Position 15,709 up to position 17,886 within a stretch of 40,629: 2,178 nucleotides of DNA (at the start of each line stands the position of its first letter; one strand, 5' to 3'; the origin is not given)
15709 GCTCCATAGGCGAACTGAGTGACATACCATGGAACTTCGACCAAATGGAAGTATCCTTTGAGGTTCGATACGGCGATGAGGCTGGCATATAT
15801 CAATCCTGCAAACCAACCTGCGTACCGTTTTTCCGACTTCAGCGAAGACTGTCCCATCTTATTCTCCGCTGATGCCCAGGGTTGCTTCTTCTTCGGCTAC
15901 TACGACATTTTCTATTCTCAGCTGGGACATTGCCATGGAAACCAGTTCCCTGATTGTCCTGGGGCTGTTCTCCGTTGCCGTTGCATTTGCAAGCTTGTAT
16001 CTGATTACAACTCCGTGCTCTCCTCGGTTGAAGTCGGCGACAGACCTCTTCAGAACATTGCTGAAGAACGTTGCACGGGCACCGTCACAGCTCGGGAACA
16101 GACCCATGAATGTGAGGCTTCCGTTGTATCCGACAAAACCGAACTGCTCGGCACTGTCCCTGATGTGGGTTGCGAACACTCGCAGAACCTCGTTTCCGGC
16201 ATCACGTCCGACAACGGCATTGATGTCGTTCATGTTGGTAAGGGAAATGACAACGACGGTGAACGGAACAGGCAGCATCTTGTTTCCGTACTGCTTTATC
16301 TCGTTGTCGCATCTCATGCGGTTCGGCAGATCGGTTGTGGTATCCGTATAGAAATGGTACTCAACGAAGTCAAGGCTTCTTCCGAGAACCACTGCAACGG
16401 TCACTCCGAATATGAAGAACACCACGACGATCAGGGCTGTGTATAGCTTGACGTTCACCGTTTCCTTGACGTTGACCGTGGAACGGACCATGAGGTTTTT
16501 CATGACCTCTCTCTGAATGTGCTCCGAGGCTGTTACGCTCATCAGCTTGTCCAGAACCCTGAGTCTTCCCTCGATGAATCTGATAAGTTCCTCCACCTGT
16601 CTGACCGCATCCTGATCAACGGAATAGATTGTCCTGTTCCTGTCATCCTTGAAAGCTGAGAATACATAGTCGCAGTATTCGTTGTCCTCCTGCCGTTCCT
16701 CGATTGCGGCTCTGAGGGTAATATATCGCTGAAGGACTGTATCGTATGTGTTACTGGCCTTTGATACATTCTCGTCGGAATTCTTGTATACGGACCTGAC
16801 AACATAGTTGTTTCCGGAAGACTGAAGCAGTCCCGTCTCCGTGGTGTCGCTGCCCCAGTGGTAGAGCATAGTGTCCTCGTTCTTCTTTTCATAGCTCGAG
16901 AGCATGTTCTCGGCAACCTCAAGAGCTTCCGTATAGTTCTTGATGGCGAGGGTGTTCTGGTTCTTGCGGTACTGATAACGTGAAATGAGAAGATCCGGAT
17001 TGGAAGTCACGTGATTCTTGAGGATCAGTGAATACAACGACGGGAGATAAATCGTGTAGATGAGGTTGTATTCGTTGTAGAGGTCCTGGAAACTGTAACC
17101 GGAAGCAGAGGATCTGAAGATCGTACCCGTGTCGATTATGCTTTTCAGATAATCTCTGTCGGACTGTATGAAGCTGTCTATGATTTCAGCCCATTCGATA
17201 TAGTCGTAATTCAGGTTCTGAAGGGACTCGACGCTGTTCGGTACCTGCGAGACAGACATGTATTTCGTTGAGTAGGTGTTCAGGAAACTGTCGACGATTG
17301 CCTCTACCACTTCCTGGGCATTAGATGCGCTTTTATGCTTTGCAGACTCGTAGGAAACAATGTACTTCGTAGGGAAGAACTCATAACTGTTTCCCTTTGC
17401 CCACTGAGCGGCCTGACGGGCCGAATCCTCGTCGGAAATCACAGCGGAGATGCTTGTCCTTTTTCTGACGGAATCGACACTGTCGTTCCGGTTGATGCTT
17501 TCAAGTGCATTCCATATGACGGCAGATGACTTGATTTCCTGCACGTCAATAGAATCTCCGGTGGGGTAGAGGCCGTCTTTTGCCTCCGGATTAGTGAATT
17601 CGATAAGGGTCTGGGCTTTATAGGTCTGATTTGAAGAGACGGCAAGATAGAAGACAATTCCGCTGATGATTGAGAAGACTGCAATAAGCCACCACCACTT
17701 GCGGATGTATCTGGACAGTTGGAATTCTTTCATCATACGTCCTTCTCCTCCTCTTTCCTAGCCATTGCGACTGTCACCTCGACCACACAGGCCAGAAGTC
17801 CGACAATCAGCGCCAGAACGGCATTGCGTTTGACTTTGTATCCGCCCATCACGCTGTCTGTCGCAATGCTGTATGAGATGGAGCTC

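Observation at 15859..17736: Polysaccharide co-polymerase carrying a catalytically dead GGDEF-like domain where a BY-kinase is expected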

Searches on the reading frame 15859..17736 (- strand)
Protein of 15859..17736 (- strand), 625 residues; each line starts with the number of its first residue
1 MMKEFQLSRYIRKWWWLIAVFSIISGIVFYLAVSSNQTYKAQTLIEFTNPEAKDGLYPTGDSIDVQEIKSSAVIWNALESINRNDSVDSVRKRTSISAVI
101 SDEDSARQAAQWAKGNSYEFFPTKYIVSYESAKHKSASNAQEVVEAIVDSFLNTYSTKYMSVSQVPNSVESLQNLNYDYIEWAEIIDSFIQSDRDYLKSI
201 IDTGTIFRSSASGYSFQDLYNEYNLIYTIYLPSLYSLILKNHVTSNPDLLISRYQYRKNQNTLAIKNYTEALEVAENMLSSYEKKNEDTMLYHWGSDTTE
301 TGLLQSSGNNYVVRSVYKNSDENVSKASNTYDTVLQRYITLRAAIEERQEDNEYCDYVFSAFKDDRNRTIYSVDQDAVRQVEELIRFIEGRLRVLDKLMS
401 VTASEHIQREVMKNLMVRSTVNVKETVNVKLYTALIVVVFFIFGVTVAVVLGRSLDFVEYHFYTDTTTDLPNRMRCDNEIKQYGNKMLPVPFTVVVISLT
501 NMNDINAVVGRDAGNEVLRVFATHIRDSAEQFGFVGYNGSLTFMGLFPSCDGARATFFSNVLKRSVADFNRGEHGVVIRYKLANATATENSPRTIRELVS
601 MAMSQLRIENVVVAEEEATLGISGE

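Call 3: search_protein_families(library=pfam, proteins=[window:15859-17736:-], max_evalue=0.1)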
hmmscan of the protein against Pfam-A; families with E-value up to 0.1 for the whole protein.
window:15859-17736:- (625 aa): 3 families
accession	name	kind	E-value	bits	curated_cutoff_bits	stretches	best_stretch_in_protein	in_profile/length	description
PF00990.26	GGDEF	-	6e-12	46.1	23.8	1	463-603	2-148/161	Diguanylate cyclase, GGDEF domain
PF17943.6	HOCHOB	-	0.0022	19.1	26.3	1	327-384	23-79/120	Homeobox-cysteine loop-homeobox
PF02706.20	Wzz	-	0.04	14.7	25.5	1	11-67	13-66/91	Chain length determinant protein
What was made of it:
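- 15859..17736 (-): Gene for the 625-aa PCP-like protein with a dead GGDEF tail. Pfam GGDEF at 46.1 bits and weak Wzz in call 3.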

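Call 4: search_protein_families(library=ncbifam, proteins=[window:15859-17736:-], max_evalue=0.1)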
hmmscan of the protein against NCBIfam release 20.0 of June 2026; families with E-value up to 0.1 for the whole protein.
window:15859-17736:- (625 aa): 9 families
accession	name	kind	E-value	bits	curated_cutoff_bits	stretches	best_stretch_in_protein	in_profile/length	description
NF038266.1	diguan_SiaD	equivalog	1.9e-06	27.4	290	1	464-570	96-204/252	biofilm regulation diguanylate cyclase SiaD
TIGR00254.1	GGDEF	domain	2.7e-05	23.9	37.4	1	462-548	5-93/168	diguanylate cyclase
NF011955.1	PRK15426.1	equivalog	3.9e-05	22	408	1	420-562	357-500/564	cellulose biosynthesis regulator diguanylate cyclase DgcQ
NF007135.0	PRK09581.1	equivalog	0.00023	20.1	474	1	464-568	294-400/457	PleD family two-component system response regulator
NF007380.0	PRK09894.1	equivalog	0.0015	17.9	256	1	457-528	124-195/296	diguanylate cyclase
NF007423.1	PRK09966.1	equivalog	0.0092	14.9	325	1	464-531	241-310/390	diguanylate cyclase DgcN/YfiN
NF050064.1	BlResRespRegCbrR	equivalog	0.011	14.7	600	1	455-533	247-327/415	bile resistance response regulator CbrR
NF047654.1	DiguCycDgcRLepto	equivalog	0.016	14.1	500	1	463-556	134-229/295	diguanylate cyclase DgcR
NF045675.1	PhdiestaseDibA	equivalog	0.025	12.9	980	1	460-532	201-275/623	phosphodiesterase DibA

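Call 5: find_homologous_proteins(query=window:15859-17736:-, max_evalue=0.001)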
Query window:15859-17736:- (625 aa): 71 proteins with E <= 0.001 among 8000 candidates.
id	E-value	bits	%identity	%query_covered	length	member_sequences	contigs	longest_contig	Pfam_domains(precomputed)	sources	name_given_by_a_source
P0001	0.0e+0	1360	99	100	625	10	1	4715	PF00990.27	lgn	-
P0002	0.0e+0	1355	99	100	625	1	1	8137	PF00990.27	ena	-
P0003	0.0e+0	1352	98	100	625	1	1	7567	PF00990.27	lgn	-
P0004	0.0e+0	1269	91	100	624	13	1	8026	PF00990.27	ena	-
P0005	0.0e+0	1243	89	100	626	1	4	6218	PF00990.27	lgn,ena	-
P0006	0.0e+0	1113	81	99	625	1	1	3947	PF00990.27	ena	-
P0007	0.0e+0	1098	79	100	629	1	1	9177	PF00990.27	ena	-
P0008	0.0e+0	1093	78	100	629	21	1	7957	PF00990.27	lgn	-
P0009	0.0e+0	1086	79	100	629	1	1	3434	PF00990.27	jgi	-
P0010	0.0e+0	1085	78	100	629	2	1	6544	PF00990.27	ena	-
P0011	0.0e+0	1084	78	100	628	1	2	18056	PF00990.27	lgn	-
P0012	0.0e+0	1084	79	100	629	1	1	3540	PF00990.27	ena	-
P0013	0.0e+0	1081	79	99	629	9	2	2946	PF00990.27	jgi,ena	-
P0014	1.5e-269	914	65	99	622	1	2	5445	PF00990.27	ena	-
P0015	6.4e-267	905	65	99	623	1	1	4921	PF00990.27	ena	-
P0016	6.7e-266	902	66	97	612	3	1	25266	PF00990.27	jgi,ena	-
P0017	3.1e-265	899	63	100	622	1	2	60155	PF00990.27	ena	-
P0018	1.8e-263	894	66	97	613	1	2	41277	PF00990.27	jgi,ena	-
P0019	2.3e-263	893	64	100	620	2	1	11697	PF00990.27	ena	-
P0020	2.7e-263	893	63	100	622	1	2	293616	PF00990.27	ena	-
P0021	1.2e-262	891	65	99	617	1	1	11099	PF00990.27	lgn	-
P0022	9.7e-262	888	63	99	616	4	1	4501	PF00990.27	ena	-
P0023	1.9e-261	887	65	97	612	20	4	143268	PF00990.27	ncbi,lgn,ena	-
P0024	8.9e-261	885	65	99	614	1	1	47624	PF00990.27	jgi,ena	-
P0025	1.1e-259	881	63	98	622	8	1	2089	PF00990.27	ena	-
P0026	3.9e-259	879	63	100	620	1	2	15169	PF00990.27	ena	-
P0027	2.6e-258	877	62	99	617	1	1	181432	PF00990.27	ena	-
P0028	3.7e-258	876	65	97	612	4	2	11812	PF00990.27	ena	-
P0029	1.4e-254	864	64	97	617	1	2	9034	PF00990.27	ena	-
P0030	2.0e-240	817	61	97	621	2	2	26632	PF00990.27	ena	-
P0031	2.2e-238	811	60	97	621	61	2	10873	PF00990.27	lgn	-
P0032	3.8e-235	800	58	100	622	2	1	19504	PF00990.27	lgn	-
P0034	7.0e-234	796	59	99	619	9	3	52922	PF00990.27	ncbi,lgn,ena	-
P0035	1.1e-232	792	58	98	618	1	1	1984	PF00990.27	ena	-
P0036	2.2e-232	791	58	99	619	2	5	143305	PF00990.27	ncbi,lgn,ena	-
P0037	1.9e-230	785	58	98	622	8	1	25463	PF00990.27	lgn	-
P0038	5.5e-230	783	57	99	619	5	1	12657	PF00990.27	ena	-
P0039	2.9e-229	781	58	99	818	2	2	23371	PF00990.27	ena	-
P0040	1.0e-228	779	58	99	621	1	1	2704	PF00990.27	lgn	-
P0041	1.7e-228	778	57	99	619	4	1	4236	PF00990.27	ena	-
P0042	1.8e-228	778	57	99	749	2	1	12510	PF00990.27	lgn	-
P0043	7.6e-228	776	57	99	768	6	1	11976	PF00990.27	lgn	-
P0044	8.1e-228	776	58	97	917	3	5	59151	PF00990.27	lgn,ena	-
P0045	6.1e-227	773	58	99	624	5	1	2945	PF00990.27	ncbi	-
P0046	6.4e-227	773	57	99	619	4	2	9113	PF00990.27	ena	-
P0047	3.2e-226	771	56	98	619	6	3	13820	PF00990.27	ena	-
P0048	3.3e-226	771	56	99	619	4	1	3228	PF00990.27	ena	-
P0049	1.8e-225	768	56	99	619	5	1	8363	PF00990.27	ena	-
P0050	8.5e-225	766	56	99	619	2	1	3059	PF00990.27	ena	-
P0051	2.0e-224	765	57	99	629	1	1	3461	PF00990.27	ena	-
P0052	2.7e-224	764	56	99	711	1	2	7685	PF00990.27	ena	-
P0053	1.5e-223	762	56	99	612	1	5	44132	PF00990.27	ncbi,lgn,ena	-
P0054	5.9e-223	760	56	99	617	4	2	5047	PF00990.27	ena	-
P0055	1.9e-222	758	56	99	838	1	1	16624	PF00990.27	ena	-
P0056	1.9e-222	758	56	99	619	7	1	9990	PF00990.27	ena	-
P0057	3.9e-220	750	55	99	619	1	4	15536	PF00990.27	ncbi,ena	-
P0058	3.3e-219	747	55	99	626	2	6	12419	PF00990.27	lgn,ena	-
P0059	1.4e-218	745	54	98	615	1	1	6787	PF00990.27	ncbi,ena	-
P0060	4.2e-217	740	54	99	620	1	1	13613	PF00990.27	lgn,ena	-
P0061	4.7e-213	727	53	99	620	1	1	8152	PF00990.27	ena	-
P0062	1.6e-204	699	51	99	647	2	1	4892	PF00990.27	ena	-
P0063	4.1e-201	688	51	98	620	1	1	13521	PF00990.27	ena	-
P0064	7.4e-198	677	50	98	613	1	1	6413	PF00990.27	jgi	jgi:GGDEF domain-containing protein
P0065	4.8e-191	654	62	77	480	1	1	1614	PF00990.27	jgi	jgi:GGDEF domain-containing protein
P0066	3.3e-164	566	64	66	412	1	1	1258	PF00990.27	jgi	jgi:GGDEF domain-containing protein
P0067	8.4e-160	551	43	100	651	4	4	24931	PF00990.27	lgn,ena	-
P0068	3.9e-159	549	42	97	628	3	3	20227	PF00990.27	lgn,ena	-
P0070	2.8e-73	266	29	99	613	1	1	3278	PF00990.27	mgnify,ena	mgnify:CR=1 FL=1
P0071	2.7e-64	236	33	47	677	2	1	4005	PF00990.27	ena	-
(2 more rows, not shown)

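Call 6: search_solved_structures(query=window:15859-17736:-, max_evalue=1, show_alignments=3)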
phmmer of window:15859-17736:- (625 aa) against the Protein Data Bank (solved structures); distinct sequences matched with E-value up to 1: 7.
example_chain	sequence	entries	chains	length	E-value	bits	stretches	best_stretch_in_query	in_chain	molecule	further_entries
3icl_A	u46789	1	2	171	0.12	14.3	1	465-582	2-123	EAL/GGDEF domain protein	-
4urs_A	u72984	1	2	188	0.15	13.9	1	452-546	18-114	DIGUANYLATE CYCLASE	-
3ign_A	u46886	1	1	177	0.22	13.4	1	464-585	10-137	Diguanylate cyclase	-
6zxb_A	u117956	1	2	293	0.42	12.5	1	464-567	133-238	Putative GGDEF/response regulator receiver domain protein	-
6zxc_A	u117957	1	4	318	0.49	12.2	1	464-567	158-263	Putative GGDEF/response regulator receiver domain protein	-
6zxm_A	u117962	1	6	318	0.5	12.2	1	464-567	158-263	Putative GGDEF/response regulator receiver domain protein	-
9t28_A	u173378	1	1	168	0.81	11.5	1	461-569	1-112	diguanylate cyclase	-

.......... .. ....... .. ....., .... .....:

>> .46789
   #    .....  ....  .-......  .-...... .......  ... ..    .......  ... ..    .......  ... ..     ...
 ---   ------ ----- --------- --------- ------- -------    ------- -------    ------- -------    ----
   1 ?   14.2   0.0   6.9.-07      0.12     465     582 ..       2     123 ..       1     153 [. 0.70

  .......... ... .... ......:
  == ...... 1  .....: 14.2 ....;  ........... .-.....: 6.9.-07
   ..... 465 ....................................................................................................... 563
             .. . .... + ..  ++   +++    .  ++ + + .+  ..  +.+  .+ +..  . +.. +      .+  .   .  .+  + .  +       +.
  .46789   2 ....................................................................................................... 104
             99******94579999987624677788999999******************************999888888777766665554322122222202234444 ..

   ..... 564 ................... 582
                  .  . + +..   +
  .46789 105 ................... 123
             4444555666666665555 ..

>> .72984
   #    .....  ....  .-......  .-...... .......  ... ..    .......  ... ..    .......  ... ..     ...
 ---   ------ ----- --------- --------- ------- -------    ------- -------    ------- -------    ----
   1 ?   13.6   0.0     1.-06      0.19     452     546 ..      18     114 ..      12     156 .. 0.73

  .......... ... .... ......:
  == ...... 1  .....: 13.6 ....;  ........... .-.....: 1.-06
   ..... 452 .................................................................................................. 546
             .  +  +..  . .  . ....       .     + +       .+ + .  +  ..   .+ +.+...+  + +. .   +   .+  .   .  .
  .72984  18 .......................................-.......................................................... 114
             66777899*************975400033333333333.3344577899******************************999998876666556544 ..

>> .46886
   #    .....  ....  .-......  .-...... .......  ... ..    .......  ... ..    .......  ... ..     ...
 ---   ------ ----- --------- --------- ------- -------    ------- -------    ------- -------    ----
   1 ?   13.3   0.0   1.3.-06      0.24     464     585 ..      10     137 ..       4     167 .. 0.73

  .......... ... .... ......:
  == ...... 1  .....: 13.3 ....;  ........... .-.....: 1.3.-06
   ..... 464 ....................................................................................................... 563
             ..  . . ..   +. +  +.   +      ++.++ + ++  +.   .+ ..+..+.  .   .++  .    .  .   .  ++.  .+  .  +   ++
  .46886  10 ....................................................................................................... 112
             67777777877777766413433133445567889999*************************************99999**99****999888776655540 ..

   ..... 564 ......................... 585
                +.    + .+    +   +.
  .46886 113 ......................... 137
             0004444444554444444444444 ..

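Call 12: search_solved_structures(query=A1, max_evalue=10, show_alignments=2)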
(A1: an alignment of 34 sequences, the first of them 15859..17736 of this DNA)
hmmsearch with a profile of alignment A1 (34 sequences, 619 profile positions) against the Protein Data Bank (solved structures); distinct sequences matched with E-value up to 10: 49.
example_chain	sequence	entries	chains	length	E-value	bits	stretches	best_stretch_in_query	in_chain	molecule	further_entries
6eib_A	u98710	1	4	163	9.9e-11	43.9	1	464-573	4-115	Sensory box/GGDEF family protein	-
8c05_A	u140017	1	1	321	3.2e-09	39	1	453-576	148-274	Sensor domain-containing diguanylate cyclase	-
4urs_A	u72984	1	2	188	1.2e-08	37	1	453-568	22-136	DIGUANYLATE CYCLASE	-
3icl_A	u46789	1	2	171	1.2e-08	37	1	462-604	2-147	EAL/GGDEF domain protein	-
6zxm_A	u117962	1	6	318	1.4e-08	36.9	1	462-573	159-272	Putative GGDEF/response regulator receiver domain protein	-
6zxb_A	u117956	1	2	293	2.1e-08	36.2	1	462-573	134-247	Putative GGDEF/response regulator receiver domain protein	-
6zxc_A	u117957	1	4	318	2.6e-08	36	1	462-573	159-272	Putative GGDEF/response regulator receiver domain protein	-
5m3c_A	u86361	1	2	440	8.7e-08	34.2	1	461-575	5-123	Diguanylate cyclase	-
4wxo_A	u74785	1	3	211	2e-07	33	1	460-557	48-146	Uncharacterized protein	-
4wxw_A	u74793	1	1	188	2.1e-07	32.9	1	461-557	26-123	Uncharacterized protein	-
5euh_A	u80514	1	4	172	5.2e-07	31.6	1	461-607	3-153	Putative GGDEF domain membrane protein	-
9p6j_A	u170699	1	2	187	5.5e-07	31.6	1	460-555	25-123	diguanylate cyclase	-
9t28_A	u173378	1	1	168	5.6e-07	31.6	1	458-603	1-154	diguanylate cyclase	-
3ign_A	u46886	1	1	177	7e-07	31.2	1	461-590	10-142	Diguanylate cyclase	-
4zve_A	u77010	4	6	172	1.3e-06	30.4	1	462-567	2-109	Diguanylate cyclase DosC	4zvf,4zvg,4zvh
9g86_A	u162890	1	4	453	2.5e-05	26.1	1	461-560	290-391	Response regulator PleD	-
9g85_A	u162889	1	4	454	2.6e-05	26.1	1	461-560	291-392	Response regulator PleD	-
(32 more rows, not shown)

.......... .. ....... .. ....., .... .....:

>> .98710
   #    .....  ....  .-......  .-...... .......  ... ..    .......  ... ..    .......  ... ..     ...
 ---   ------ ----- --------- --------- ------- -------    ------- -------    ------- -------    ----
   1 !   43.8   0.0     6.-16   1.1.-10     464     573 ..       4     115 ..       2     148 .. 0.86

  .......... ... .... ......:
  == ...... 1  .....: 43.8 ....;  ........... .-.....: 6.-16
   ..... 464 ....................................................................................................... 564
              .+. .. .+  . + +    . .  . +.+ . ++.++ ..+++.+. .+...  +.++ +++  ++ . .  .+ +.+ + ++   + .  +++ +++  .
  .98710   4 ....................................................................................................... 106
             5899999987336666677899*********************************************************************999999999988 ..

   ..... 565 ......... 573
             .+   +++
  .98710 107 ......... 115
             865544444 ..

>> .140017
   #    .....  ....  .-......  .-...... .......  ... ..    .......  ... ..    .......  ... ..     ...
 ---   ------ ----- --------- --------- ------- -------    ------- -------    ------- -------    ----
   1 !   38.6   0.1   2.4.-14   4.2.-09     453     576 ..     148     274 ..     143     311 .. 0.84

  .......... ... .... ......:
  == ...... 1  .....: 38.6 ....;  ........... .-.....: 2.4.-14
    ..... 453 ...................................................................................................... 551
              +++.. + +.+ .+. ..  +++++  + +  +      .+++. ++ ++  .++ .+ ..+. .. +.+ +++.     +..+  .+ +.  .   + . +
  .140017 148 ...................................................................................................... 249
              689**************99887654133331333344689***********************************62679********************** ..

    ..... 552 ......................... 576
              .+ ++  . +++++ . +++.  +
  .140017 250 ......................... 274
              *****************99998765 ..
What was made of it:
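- On GGDEF domain family (Pfam PF00990): The profile hits solved GGDEF domains at E = 1e-10 (call 12).
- Checked: The family profile hits solved cyclases down to E = 1e-10 (call 12).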
